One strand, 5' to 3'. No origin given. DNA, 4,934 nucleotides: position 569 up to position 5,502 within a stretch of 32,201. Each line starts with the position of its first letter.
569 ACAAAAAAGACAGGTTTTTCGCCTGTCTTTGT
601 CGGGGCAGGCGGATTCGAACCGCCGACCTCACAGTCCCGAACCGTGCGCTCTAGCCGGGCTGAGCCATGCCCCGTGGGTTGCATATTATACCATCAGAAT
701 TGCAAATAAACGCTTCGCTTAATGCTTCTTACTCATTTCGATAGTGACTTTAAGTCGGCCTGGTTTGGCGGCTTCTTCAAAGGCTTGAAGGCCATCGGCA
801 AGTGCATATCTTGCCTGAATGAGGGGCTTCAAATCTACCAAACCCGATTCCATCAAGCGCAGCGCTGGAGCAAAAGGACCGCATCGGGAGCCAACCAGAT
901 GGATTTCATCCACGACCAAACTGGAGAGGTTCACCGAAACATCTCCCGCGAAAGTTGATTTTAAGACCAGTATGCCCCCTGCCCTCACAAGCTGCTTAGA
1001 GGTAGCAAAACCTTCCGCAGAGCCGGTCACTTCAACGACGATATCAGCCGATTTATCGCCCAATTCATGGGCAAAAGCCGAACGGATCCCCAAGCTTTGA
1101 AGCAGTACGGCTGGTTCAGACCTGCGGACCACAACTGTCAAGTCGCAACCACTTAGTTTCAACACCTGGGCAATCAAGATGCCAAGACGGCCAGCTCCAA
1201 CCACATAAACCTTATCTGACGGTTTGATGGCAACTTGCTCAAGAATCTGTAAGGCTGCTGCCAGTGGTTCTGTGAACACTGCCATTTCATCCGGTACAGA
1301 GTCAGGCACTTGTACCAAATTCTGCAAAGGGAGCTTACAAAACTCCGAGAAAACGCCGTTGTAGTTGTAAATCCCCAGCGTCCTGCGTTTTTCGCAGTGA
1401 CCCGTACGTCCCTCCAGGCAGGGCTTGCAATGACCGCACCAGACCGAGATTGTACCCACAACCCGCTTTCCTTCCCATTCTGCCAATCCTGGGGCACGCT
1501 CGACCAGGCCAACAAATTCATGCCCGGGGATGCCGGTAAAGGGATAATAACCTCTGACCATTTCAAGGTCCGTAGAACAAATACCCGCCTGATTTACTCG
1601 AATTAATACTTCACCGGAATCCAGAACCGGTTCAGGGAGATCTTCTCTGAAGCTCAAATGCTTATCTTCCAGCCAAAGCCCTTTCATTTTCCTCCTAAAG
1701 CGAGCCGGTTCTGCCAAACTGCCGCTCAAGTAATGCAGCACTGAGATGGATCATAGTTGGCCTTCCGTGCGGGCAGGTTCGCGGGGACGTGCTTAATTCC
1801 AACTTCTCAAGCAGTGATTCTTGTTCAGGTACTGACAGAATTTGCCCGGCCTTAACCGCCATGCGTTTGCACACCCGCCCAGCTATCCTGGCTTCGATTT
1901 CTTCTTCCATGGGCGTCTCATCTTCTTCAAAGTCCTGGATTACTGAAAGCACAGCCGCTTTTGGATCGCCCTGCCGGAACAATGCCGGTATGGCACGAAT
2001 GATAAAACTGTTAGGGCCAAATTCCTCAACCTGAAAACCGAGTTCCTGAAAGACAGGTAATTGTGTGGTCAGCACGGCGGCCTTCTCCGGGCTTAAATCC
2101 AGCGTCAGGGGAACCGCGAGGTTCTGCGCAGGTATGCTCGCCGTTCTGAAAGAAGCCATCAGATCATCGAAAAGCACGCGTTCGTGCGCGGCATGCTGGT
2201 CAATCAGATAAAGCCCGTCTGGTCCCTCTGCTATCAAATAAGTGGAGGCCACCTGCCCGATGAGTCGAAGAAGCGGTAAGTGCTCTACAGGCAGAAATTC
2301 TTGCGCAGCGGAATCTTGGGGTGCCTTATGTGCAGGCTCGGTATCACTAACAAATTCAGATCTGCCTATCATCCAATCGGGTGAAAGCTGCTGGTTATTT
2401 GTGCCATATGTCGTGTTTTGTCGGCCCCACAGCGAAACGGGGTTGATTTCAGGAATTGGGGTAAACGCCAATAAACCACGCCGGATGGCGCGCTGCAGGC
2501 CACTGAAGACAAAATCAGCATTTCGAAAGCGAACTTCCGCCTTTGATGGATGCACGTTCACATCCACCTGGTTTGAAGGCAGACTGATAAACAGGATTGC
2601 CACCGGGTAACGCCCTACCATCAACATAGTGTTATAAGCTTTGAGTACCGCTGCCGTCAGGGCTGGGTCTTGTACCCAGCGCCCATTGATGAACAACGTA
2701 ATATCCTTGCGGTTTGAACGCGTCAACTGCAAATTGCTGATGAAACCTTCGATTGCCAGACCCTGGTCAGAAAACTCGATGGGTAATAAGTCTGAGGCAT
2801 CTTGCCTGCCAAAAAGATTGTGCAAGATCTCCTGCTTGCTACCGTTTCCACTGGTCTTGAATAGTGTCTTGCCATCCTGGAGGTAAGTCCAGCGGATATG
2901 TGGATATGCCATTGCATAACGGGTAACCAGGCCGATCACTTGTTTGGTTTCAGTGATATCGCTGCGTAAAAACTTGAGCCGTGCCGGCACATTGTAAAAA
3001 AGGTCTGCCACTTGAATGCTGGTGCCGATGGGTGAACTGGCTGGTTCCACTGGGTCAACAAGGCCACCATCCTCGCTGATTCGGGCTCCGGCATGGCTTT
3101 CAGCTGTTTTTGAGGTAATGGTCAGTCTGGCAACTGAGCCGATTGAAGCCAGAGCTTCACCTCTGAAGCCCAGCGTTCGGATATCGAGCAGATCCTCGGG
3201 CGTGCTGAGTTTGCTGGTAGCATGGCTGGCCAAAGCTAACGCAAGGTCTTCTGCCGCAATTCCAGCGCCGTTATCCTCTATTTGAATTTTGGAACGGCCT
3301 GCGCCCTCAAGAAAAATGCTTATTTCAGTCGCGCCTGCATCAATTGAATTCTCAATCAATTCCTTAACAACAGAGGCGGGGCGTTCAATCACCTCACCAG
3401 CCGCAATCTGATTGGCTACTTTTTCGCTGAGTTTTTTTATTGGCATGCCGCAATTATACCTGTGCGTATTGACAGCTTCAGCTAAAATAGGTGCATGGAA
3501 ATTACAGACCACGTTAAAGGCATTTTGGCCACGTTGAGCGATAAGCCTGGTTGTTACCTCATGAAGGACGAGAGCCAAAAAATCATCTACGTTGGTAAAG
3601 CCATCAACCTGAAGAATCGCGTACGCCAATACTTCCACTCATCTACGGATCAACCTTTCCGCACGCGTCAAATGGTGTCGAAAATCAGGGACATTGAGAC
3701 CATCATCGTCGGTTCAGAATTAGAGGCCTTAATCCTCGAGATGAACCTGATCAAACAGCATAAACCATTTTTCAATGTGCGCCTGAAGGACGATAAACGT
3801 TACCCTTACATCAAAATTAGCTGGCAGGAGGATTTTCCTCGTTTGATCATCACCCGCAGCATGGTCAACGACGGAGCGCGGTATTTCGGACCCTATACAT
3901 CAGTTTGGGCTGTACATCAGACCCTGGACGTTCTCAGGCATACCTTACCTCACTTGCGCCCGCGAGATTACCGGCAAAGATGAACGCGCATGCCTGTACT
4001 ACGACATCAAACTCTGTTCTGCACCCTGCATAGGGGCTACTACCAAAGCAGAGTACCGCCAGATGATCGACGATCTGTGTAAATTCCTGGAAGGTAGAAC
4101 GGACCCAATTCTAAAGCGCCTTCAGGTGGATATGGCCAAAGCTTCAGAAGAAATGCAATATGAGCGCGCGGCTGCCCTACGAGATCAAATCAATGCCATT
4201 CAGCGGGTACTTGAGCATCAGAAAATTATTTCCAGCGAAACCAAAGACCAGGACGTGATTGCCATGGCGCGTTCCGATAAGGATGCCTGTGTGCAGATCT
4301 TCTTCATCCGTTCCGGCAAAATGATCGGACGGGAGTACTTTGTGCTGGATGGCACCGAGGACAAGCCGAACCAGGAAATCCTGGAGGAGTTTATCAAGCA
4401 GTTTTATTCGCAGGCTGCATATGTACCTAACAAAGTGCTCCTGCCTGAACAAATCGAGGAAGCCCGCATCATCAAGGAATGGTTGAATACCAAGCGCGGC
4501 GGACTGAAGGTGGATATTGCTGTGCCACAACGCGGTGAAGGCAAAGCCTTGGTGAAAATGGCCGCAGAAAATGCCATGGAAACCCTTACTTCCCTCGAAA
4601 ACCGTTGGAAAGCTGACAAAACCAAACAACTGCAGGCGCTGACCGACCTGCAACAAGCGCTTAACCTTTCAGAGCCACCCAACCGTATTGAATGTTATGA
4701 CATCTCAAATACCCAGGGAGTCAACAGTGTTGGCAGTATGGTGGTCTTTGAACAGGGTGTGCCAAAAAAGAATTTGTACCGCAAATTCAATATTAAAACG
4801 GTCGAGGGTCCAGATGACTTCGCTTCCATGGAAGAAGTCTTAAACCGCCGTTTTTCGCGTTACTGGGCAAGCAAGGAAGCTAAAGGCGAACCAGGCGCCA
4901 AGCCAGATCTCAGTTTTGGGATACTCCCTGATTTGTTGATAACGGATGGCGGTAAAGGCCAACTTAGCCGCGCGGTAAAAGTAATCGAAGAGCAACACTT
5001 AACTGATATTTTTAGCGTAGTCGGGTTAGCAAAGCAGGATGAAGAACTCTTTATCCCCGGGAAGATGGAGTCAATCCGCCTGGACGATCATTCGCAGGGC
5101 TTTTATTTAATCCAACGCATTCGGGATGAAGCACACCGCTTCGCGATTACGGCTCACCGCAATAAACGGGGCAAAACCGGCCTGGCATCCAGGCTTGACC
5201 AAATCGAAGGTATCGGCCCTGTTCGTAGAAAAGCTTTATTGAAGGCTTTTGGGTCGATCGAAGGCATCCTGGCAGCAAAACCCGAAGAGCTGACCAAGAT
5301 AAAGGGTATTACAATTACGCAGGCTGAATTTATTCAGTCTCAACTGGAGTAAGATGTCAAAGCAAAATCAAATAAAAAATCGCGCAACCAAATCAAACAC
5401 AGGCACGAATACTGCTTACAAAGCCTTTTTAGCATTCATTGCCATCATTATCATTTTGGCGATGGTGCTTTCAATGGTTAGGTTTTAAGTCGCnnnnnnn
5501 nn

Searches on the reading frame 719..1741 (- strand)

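Call 61: search_protein_families(library=pfam, proteins=[window:719-1741:-], max_evalue=0.001)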
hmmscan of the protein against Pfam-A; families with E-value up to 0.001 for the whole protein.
window:719-1741:- (340 aa): 4 families
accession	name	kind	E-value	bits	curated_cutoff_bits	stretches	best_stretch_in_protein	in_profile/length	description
PF08240.17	ADH_N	-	1.2e-21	77.3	23.5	1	42-147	2-104/104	Alcohol dehydrogenase GroES-like domain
PF00107.32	ADH_zinc_N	-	1.9e-10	41.2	31.8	1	186-296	2-126/129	Zinc-binding dehydrogenase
PF16912.11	Glu_dehyd_C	-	1.9e-06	28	34.9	1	155-334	5-209/211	Glucose dehydrogenase C-terminus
PF00070.33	Pyr_redox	-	0.00074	20.4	22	0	177-211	1-35/82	Pyridine nucleotide-disulphide oxidoreductase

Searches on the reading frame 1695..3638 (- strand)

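Call 61: search_protein_families(library=pfam, proteins=[window:1695-3638:-], max_evalue=0.001)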
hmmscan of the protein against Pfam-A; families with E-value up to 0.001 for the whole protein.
window:1695-3638:- (647 aa): 4 families
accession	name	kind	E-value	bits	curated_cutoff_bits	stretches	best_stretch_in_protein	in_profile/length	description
PF08676.16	MutL_C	-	1.5e-37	128.9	25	1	460-600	1-141/142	MutL C terminal dimerisation domain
PF01119.25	DNA_mis_repair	-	1.3e-35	122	26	1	274-388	3-117/119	DNA mismatch repair protein, C-terminal domain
PF13589.12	HATPase_c_3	-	2.3e-14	54.1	25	1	88-181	4-97/137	Histidine kinase-, DNA gyrase B-, and HSP90-like ATPase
PF02518.31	HATPase_c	-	6.2e-07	30.3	26.4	1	85-139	4-56/111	Histidine kinase-, DNA gyrase B-, and HSP90-like ATPase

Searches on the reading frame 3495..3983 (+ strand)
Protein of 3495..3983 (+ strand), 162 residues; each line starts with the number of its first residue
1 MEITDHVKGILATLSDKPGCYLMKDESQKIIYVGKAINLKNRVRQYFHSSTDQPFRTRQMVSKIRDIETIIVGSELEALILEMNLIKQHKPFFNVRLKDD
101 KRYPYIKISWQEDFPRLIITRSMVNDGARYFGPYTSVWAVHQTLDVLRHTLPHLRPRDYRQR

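Call 61: search_protein_families(library=pfam, proteins=[window:3495-3983:+], max_evalue=0.001)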
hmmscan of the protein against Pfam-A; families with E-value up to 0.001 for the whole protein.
window:3495-3983:+ (162 aa): 1 family
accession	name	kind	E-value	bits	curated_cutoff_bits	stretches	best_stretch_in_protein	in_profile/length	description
PF01541.30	GIY-YIG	-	5.8e-11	43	22.6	1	18-91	2-74/78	GIY-YIG catalytic domain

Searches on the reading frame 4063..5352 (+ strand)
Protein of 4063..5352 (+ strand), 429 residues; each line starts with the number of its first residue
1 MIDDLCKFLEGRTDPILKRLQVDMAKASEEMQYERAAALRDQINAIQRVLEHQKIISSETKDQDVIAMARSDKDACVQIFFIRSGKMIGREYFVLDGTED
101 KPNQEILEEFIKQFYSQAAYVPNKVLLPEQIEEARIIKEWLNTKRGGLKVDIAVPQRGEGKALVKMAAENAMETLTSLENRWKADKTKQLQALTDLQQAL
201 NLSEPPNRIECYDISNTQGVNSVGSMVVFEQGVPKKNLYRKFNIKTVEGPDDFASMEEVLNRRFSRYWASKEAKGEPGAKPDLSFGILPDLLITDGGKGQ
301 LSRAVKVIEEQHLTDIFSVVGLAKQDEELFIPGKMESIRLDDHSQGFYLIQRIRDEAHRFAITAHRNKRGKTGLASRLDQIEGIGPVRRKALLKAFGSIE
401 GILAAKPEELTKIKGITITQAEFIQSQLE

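Call 61: search_protein_families(library=pfam, proteins=[window:4063-5352:+], max_evalue=0.001)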
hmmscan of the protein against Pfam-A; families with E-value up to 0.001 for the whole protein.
window:4063-5352:+ (429 aa): 6 families
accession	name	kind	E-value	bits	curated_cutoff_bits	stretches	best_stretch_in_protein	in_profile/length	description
PF08459.17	UvrC_RNaseH_dom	-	3.5e-56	189.9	22.3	1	197-362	1-159/159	UvrC RNAse H endonuclease domain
PF22920.2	UvrC_RNaseH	-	6.6e-39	132.9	24.3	1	62-176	1-114/116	UvrC Ribonuclease H-like domain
PF14520.12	HHH_5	-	7.2e-12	46.1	27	1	377-428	3-55/57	Helix-hairpin-helix domain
PF02151.25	UVR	-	4.8e-09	36.1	21.5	1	17-48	4-35/36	UvrB/uvrC motif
PF12826.13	HHH_2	-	0.00014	22.3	27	1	381-425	8-52/64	Helix-hairpin-helix motif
PF00633.29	HHH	-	0.0002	21.5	24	0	398-416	1-19/30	Helix-hairpin-helix motif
